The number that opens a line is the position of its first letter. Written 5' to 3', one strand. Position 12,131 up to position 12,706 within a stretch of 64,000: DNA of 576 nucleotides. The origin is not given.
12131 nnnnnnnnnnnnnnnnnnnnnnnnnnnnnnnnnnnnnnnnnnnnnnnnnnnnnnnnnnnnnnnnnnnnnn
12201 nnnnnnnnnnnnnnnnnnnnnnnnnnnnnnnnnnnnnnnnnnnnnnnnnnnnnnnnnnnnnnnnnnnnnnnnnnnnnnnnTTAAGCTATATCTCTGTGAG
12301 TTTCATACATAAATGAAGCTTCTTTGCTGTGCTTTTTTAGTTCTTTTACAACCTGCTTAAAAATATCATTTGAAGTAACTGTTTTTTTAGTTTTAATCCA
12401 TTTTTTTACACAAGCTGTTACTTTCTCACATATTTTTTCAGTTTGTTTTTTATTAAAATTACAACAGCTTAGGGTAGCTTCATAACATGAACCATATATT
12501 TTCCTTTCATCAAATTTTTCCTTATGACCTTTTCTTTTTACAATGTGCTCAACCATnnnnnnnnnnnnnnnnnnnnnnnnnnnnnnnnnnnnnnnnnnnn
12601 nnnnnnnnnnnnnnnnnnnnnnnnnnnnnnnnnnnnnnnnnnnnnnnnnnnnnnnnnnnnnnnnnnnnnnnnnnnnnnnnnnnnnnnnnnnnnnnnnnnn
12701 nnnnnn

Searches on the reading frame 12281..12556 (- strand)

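Call 3: search_protein_families(library=pfam, proteins=[window:12281-12556:-], max_evalue=1)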
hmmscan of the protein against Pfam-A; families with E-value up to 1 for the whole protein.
window:12281-12556:- (91 aa): 3 families
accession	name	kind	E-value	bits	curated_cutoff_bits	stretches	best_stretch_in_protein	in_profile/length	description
PF03477.21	ATP-cone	-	9.7e-10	39.3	25.8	1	4-79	2-73/88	ATP cone domain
PF10557.15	Cullin_Nedd8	-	0.014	15.9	36.9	1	46-77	6-37/63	Cullin protein neddylation domain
PF22040.1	U9-ORF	-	0.085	13.7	27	1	29-61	28-60/81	Secreted glycosylated protein U9-ORF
